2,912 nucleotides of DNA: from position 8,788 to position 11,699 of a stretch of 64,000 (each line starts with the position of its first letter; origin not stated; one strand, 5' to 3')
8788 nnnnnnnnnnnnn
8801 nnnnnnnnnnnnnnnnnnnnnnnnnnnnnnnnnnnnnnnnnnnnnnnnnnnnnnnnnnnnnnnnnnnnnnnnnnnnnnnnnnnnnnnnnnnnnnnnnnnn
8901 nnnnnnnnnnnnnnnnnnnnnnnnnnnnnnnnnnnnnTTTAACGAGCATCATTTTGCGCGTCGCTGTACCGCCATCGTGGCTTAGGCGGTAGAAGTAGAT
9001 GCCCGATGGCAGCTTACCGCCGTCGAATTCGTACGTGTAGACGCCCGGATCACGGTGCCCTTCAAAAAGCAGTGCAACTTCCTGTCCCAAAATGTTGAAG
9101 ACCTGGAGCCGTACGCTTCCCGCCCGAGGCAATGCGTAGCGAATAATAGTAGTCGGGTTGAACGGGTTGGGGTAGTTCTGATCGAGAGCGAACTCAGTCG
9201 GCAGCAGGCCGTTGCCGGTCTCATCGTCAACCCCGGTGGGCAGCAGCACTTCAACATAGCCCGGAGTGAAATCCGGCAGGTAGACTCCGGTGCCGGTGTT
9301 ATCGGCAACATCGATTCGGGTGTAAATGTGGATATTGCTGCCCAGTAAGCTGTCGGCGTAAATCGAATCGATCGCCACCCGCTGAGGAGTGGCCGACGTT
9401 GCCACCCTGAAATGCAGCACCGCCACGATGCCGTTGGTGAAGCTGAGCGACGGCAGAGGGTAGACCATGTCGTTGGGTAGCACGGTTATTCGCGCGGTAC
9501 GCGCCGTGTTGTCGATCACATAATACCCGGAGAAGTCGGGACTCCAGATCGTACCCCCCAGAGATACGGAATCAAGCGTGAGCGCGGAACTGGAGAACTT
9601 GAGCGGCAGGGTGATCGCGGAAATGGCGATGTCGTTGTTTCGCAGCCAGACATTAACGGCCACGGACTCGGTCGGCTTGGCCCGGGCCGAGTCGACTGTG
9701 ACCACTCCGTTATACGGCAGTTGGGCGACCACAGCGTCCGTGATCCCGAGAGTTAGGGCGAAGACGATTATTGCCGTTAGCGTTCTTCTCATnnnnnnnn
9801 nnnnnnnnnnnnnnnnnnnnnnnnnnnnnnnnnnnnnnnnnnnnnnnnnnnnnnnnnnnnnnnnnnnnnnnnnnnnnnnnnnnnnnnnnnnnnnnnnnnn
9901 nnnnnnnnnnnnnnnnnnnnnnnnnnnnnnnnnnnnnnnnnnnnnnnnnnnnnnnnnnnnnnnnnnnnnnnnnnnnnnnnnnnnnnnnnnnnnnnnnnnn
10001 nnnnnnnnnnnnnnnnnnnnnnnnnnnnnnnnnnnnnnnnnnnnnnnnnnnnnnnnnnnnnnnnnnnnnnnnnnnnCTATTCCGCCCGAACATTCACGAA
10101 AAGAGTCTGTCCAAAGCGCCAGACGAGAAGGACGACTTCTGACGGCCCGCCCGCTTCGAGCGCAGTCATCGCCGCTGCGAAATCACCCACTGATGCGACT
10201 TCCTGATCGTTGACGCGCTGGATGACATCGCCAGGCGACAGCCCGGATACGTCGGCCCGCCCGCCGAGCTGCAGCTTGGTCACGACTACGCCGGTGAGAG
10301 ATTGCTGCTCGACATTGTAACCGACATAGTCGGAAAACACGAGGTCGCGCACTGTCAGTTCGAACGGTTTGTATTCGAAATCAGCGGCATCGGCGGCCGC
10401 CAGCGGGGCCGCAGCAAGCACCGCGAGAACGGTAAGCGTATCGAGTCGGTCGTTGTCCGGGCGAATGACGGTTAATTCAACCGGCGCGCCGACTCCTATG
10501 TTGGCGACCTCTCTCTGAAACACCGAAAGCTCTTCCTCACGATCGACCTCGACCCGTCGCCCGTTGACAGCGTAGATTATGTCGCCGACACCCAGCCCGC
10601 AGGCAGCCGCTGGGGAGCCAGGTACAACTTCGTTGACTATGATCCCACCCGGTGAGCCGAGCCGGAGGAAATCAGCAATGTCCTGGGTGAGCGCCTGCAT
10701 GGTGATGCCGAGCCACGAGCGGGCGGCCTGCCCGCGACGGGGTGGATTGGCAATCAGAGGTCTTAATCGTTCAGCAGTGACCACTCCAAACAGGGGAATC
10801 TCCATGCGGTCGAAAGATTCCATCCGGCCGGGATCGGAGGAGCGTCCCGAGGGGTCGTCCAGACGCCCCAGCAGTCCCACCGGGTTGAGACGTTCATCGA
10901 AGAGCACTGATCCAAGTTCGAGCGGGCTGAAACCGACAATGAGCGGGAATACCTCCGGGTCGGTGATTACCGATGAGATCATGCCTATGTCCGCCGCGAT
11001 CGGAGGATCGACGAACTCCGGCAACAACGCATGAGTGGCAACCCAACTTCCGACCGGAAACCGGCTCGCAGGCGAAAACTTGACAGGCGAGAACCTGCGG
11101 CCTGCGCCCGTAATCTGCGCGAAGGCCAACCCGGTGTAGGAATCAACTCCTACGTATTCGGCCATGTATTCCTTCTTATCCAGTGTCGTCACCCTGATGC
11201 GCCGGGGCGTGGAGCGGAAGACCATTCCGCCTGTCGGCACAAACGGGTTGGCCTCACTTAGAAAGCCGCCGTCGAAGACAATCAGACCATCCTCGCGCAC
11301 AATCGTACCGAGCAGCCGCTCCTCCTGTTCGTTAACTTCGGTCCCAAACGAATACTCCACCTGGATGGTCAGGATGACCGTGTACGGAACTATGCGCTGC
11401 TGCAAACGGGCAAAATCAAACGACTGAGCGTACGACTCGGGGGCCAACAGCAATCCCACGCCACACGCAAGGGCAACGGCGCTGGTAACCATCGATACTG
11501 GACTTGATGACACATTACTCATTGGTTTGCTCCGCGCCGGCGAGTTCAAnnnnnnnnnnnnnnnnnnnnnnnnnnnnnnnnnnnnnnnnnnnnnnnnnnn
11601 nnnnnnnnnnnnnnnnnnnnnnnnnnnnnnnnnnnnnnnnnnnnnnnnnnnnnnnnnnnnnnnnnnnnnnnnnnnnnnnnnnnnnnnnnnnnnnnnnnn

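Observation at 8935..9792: Cohesin-like domain on a T9SS-sorted protein: candidate cell-surface anchor for the dockerin-like proteins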

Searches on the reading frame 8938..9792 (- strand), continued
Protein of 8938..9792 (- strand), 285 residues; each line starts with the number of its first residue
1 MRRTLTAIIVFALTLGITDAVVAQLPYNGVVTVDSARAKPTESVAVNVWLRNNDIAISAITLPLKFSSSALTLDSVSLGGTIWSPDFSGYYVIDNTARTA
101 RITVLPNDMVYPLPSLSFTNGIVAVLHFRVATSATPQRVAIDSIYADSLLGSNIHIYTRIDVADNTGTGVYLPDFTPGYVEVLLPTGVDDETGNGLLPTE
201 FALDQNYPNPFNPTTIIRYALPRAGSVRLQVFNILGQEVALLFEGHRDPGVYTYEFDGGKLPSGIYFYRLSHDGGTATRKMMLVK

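Call 24: fold_search(model_id=the predicted structure, library=pdb)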
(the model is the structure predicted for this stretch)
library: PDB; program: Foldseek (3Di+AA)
matches with E <= 10: 1980; with E <= 0.001: 561
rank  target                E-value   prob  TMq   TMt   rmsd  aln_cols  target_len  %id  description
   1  4fl4_C                1.6e-10  1.00  0.43  0.40  13.5       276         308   14  Scaffoldin conformation and dynamics revealed by a ternary complex from the Clostridium thermocellum cellulosome (released 2012-06-27)
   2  4fl4_I                4.1e-10  1.00  0.43  0.40  13.4       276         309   13  Scaffoldin conformation and dynamics revealed by a ternary complex from the Clostridium thermocellum cellulosome (released 2012-06-27)
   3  4dh2_C                9.6e-10  1.00  0.41  0.71   3.7       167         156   18  Crystal structure of Coh-OlpC(Cthe_0452)-Doc435(Cthe_0435) complex: A novel type I Cohesin-Dockerin complex from Clost (released 2012-11-28)
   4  3kcp_A                1.0e-09  1.00  0.43  0.40  12.4       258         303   15  Crystal structure of interacting Clostridium thermocellum multimodular components (released 2010-02-09)
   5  4fl4_L                1.8e-09  1.00  0.43  0.40  12.3       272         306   14  Scaffoldin conformation and dynamics revealed by a ternary complex from the Clostridium thermocellum cellulosome (released 2012-06-27)
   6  2w1n                  2.1e-09  1.00  0.34  0.41  11.9       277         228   12  cohesin and fibronectin type-III double module construct from the Clostridium perfringens glycoside hydrolase GH84C (released 2009-02-03)
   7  5lxv_A                3.4e-09  1.00  0.44  0.70   3.8       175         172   18  Crystal structure of Ruminococcus flavefaciens scaffoldin C cohesin in complex with a dockerin from an uncharacterized (released 2016-10-19)
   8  4dh2_A                3.4e-09  1.00  0.41  0.70   3.7       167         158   18  Crystal structure of Coh-OlpC(Cthe_0452)-Doc435(Cthe_0435) complex: A novel type I Cohesin-Dockerin complex from Clost (released 2012-11-28)
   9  5lxv_C                3.6e-09  1.00  0.45  0.70   3.9       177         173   18  Crystal structure of Ruminococcus flavefaciens scaffoldin C cohesin in complex with a dockerin from an uncharacterized (released 2016-10-19)
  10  5nrm_A                5.2e-09  1.00  0.41  0.78   4.1       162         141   19  Crystal structure of the sixth cohesin from Acetivibrio cellulolyticus' scaffoldin B in complex with Cel5 dockerin S51 (released 2018-01-31)
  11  2vn6_A                5.8e-09  1.00  0.42  0.74   5.3       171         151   18  The Clostridium cellulolyticum dockerin displays a dual binding mode for its cohesin partner (released 2008-05-13)
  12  2vn5_C                7.6e-09  1.00  0.43  0.78   3.0       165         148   18  The Clostridium cellulolyticum dockerin displays a dual binding mode for its cohesin partner (released 2008-05-20)
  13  6kgf_C                8.4e-09  1.00  0.43  0.79   3.8       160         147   17  Crystal structure of CaDoc0917(R16D)-CaCohA2 complex at pH 8.2 (released 2020-07-08)
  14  4ums                  8.4e-09  1.00  0.46  0.80   3.2       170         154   15  The crystal structure of the seventh ScaB type I cohesin from Pseudobacteroides cellulosolvens (released 2015-05-06)
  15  6kgd_A                1.6e-08  1.00  0.43  0.81   4.0       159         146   18  Crystal structure of CaDoc0917(R49D)-CaCohA2 complex at pH 8.0 (released 2020-07-08)
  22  3ul4_A                3.5e-08  1.00  0.43  0.83   2.7       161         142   16  Crystal structure of Coh-OlpA(Cthe_3080)-Doc918(Cthe_0918) complex: A novel type I Cohesin-Dockerin complex from Clost (released 2012-11-28)
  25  2xdh                  4.6e-08  1.00  0.38  0.75   4.7       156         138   17  Non-cellulosomal cohesin from the hyperthermophilic archaeon Archaeoglobus fulgidus (released 2010-05-26)
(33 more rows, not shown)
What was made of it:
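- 9238..9720 (-): Cohesin domain, aa 25-185. Foldseek top hits are cohesins such as 4dh2, 3ul4, 5lxv and 2xdh (call 24).
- On Cohesin (Pfam PF00963): Foldseek ranks 1-36 are cohesins, with TM normalised to target 0.70-0.83 for single-cohesin entries (call 24).
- Closest known: Single-cohesin cell-surface anchoring proteins OlpA and OlpC of Clostridium. Same: Their cohesins are among the best structural matches: 3ul4_A at TM 0.83 and 4dh2 at E 1e-9 (call 24).
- Checked: Foldseek against PDB returns cohesins in ranks 1-36, with E down to 1.6e-10 and TM normalised to target up to 0.83 (call 24).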

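Call 25: search_solved_structures(query=A1, max_evalue=1, show_alignments=2)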
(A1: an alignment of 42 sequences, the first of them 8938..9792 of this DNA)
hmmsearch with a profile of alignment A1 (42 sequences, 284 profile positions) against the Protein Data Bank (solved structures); distinct sequences matched with E-value up to 1: 15.
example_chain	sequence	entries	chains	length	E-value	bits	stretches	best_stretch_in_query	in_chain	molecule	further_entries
6kg8_A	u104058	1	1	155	1.6e-05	27.7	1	23-142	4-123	Probably cellulosomal scaffolding protein, secreted cellulose-binding and cohesin domain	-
6kgc_A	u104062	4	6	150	2.6e-05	27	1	26-142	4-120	Probably cellulosomal scaffolding protein, secreted cellulose-binding and cohesin domain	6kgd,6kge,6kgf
5nrk_A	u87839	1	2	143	0.00048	22.9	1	31-137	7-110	Endoglucanase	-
5nrm_A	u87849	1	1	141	0.00055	22.7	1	31-137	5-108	Endoglucanase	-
5lxv_A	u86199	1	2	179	0.001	21.8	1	28-183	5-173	Scaffoldin C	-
2vn5_A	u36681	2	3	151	0.0078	18.9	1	29-141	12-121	SCAFFOLDING PROTEIN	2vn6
1g1k_A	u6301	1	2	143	0.011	18.5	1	30-141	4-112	SCAFFOLDING PROTEIN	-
3ul4_A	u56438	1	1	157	0.013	18.2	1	25-141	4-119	Cellulosome-anchoring protein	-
4dh2_A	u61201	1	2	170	0.018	17.7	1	17-133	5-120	Cellulosome anchoring protein cohesin region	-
5aoz_A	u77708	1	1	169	0.043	16.4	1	29-84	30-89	PUTATIVE CELLULOSOMAL SCAFFOLDIN PROTEIN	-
5m2o_A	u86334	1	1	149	0.07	15.7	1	33-84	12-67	Putative cellulosomal scaffoldin protein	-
5m2s_A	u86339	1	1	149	0.083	15.5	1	34-80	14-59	Putative cellulosomal scaffoldin protein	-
5uyt_A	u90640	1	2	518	0.12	14.9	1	204-275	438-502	Ice-binding protein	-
1aoh_A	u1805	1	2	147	0.14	14.8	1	29-143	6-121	Cellulosomal-scaffolding protein A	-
8glk_D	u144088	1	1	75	0.26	13.9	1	227-282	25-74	Endonuclease I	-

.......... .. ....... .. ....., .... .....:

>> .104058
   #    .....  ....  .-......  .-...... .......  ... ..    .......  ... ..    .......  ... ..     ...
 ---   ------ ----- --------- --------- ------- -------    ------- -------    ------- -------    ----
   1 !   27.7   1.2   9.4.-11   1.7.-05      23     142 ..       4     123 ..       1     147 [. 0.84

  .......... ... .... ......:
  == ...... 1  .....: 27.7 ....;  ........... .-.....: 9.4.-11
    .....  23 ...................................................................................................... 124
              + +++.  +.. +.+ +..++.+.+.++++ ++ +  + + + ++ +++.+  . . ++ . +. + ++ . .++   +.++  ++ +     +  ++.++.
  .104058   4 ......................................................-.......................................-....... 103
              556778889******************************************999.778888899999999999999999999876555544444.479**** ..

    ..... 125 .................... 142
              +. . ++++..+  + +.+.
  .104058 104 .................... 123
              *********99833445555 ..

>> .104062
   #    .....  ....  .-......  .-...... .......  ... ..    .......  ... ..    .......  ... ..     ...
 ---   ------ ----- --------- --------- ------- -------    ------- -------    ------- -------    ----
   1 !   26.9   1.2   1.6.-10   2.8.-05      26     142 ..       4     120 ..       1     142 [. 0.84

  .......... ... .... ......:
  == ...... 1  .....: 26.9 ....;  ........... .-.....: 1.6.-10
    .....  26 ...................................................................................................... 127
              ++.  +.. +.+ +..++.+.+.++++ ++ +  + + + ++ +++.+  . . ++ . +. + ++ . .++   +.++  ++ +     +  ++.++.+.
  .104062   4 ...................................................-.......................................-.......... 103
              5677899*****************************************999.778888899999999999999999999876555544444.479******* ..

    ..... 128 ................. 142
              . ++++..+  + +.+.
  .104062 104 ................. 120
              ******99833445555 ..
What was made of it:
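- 9238..9720 (-): The family profile hits PDB 6kg8 at E 1.6e-5 (call 25).
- Closest known: Single-cohesin cell-surface anchoring proteins OlpA and OlpC of Clostridium. Same: PDB names them cellulosome-anchoring proteins (call 25).
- Checked: The family profile hits the C. acetobutylicum CohA2 sequence at E 1.6e-5 (call 25).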

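Call 54: find_encoding_contigs(protein=P0032, flank=10000, max_places=1)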
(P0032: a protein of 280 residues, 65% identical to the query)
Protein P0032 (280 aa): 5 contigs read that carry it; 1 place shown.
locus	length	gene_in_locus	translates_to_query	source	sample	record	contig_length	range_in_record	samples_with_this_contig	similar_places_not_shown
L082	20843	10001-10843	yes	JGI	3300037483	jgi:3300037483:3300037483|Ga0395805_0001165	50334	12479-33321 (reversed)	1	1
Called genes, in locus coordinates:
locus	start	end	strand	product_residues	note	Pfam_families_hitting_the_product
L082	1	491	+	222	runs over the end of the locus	PF03141:Methyltransf_29 (weak), PF13489:Methyltransf_23, PF07021:MetW, PF13847:Methyltransf_31, PF08241:Methyltransf_11, PF08242:Methyltransf_12, PF13649:Methyltransf_25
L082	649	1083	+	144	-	-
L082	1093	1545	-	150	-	-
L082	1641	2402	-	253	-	PF13649:Methyltransf_25, PF08241:Methyltransf_11 (weak)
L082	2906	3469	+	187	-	PF04542:Sigma70_r2, PF08281:Sigma70_r4_2, PF04545:Sigma70_r4, PF25787:HTH_SB (weak)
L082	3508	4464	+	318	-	PF13349:DUF4097, PF20074:DUF6470 (faint)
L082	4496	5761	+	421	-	PF04519:Bactofilin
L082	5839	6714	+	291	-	PF17115:Toast_rack_N (weak), PF09922:LiaF-like_C (faint)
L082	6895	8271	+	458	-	PF00089:Trypsin, PF13365:Trypsin_2, PF00595:PDZ (weak), PF13180:PDZ_2, PF17820:PDZ_6 (faint), PF00595:PDZ, PF13180:PDZ_2 (weak)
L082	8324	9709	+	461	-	PF00595:PDZ, PF13180:PDZ_2, PF17820:PDZ_6, PF00595:PDZ, PF17820:PDZ_6 (weak)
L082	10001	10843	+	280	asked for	PF18962:Por_Secre_tail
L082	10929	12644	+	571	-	PF00069:Pkinase, PF07714:PK_Tyr_Ser-Thr, PF01636:APH (faint), PF01163:RIO1 (faint), PF03109:ABC1 (weak), PF14531:Kinase-like (faint), PF00069:Pkinase, PF07714:PK_Tyr_Ser-Thr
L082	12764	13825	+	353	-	PF02412:TSP_3 (weak)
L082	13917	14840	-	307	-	PF11276:DUF3078 (weak)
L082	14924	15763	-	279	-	PF02548:Pantoate_transf, PF13714:PEP_mutase (weak)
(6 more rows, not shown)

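Call 55: find_encoding_contigs(protein=P0064, flank=10000, max_places=1)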
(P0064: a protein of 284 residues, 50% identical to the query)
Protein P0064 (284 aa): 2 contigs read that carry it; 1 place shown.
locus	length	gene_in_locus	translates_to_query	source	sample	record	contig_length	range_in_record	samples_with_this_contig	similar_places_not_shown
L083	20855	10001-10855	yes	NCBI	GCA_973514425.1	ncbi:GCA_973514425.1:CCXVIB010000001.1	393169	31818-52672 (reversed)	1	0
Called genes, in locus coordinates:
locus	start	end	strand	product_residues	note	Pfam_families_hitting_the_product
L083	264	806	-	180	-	PF01797:Y1_Tnp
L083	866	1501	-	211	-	PF00163:Ribosomal_S4, PF01479:S4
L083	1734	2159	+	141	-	PF08570:DUF1761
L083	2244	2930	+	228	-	-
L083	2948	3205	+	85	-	PF12760:Zn_ribbon_IS1595 (weak)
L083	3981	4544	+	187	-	PF04542:Sigma70_r2, PF08281:Sigma70_r4_2, PF04545:Sigma70_r4, PF25787:HTH_SB (weak)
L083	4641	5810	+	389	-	PF04519:Bactofilin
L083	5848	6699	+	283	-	PF17115:Toast_rack_N (weak), PF09922:LiaF-like_C (weak)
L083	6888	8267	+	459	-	PF00089:Trypsin, PF13365:Trypsin_2, PF00595:PDZ (weak), PF13180:PDZ_2, PF17820:PDZ_6 (weak), PF00595:PDZ (weak)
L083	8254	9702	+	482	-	PF00595:PDZ, PF13180:PDZ_2, PF17820:PDZ_6 (weak)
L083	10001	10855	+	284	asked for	PF00963:Cohesin, PF18962:Por_Secre_tail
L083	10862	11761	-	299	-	PF11276:DUF3078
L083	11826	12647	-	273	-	PF02548:Pantoate_transf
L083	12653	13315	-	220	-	PF01712:dNK, PF02223:Thymidylate_kin, PF13238:AAA_18 (weak)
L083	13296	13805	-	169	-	PF01288:HPPK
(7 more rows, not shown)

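Call 56: find_encoding_contigs(protein=P0050, flank=10000, max_places=1)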
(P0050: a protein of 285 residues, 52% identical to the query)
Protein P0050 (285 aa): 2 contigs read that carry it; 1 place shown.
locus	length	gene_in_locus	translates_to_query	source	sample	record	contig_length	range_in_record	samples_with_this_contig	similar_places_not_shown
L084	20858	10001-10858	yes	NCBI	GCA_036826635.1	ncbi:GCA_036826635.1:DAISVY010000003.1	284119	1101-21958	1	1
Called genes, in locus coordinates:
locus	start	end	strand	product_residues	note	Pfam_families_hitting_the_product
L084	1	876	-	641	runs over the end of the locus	PF11028:TMEM260_N, PF28495:TMEM260_2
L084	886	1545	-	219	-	-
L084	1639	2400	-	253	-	PF13649:Methyltransf_25, PF08241:Methyltransf_11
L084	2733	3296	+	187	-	PF04542:Sigma70_r2, PF08281:Sigma70_r4_2, PF04545:Sigma70_r4, PF25787:HTH_SB (weak)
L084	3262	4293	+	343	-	PF13349:DUF4097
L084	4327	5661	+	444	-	PF04519:Bactofilin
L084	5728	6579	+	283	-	PF17115:Toast_rack_N (weak), PF09922:LiaF-like_C (weak)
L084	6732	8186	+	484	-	PF00089:Trypsin, PF13365:Trypsin_2, PF00595:PDZ, PF13180:PDZ_2, PF17820:PDZ_6 (weak), PF00595:PDZ (weak), PF13180:PDZ_2, PF17820:PDZ_6 (weak), +1 more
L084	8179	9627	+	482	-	PF00595:PDZ, PF13180:PDZ_2, PF17820:PDZ_6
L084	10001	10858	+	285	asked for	PF00963:Cohesin, PF18962:Por_Secre_tail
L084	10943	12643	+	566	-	PF00069:Pkinase, PF06293:Kdo (faint), PF07714:PK_Tyr_Ser-Thr, PF01636:APH (faint), PF01163:RIO1 (faint), PF03109:ABC1 (weak), PF00069:Pkinase, PF07714:PK_Tyr_Ser-Thr, +1 more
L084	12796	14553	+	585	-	-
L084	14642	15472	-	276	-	PF02548:Pantoate_transf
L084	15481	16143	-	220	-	PF01712:dNK, PF02223:Thymidylate_kin, PF13238:AAA_18 (weak), PF13671:AAA_33 (faint)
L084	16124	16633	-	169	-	PF01288:HPPK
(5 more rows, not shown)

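Call 57: find_encoding_contigs(protein=P0114, flank=10000, max_places=1)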
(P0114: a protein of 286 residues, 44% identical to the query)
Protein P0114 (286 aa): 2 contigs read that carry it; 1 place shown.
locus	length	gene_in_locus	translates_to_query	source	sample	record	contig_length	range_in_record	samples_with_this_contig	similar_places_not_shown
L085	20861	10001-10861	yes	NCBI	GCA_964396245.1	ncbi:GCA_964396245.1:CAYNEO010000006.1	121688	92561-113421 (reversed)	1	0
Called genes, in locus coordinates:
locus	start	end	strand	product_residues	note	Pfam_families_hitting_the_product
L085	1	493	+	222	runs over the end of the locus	PF09335:VTT_dom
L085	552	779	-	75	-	PF00403:HMA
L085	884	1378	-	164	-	PF11154:DUF2934 (weak)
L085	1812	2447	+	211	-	-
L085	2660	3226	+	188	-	PF04542:Sigma70_r2, PF25787:HTH_SB (faint), PF08281:Sigma70_r4_2, PF04545:Sigma70_r4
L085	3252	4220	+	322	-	PF13349:DUF4097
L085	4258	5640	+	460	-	PF04519:Bactofilin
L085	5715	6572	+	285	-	PF17115:Toast_rack_N (faint)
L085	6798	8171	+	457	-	PF00089:Trypsin, PF13365:Trypsin_2, PF00595:PDZ, PF13180:PDZ_2, PF17820:PDZ_6 (weak), PF13180:PDZ_2, PF17820:PDZ_6 (weak)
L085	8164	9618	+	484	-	PF00595:PDZ, PF13180:PDZ_2, PF17820:PDZ_6, PF00595:PDZ (weak)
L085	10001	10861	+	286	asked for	PF00963:Cohesin (weak), PF18962:Por_Secre_tail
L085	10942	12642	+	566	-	PF00069:Pkinase, PF06293:Kdo (faint), PF07714:PK_Tyr_Ser-Thr, PF01163:RIO1 (faint), PF01636:APH (faint), PF03109:ABC1 (weak), PF00069:Pkinase, PF07714:PK_Tyr_Ser-Thr, +1 more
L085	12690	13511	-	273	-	PF02548:Pantoate_transf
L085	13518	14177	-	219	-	PF01712:dNK, PF02223:Thymidylate_kin, PF13238:AAA_18 (weak), PF13671:AAA_33 (weak)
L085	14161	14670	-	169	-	PF01288:HPPK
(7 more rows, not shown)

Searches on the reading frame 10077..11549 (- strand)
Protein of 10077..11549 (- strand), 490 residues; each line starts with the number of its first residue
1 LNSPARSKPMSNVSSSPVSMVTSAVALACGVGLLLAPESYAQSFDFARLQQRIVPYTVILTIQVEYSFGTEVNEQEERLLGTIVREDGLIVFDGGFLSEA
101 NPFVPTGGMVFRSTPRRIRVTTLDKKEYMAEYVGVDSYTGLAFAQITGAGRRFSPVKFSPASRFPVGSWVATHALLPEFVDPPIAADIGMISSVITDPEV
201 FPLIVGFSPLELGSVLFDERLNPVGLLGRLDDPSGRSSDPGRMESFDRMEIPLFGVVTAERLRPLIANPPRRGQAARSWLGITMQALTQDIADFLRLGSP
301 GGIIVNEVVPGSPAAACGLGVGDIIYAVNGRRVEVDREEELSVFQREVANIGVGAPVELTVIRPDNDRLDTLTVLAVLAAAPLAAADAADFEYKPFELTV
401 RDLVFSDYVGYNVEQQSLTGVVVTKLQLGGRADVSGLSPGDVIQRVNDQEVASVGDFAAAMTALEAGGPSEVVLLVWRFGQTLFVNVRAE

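Call 7: search_protein_families(library=pfam, proteins=[window:10077-11549:-], max_evalue=0.01)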
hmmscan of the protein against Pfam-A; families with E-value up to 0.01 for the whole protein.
window:10077-11549:- (490 aa): 6 families
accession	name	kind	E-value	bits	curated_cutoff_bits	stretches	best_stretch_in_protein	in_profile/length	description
PF13180.12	PDZ_2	-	6.9e-19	68.3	27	2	280-368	3-74/80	PDZ domain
PF00595.29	PDZ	-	1e-18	67.9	23.2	2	277-342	9-66/81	PDZ domain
PF17820.7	PDZ_6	-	1.9e-15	56.7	27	2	304-362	1-53/54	PDZ domain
PF13365.12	Trypsin_2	-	0.00025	22.3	27.6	1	115-226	28-144/144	Trypsin-like peptidase domain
PF14685.13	PDZ_Tricorn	-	0.00093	19.6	25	0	312-366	31-81/88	Tricorn protease PDZ domain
PF19805.5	DUF6288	-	0.0015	18.2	26.3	0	303-339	3-41/402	Family of unknown function (DUF6288)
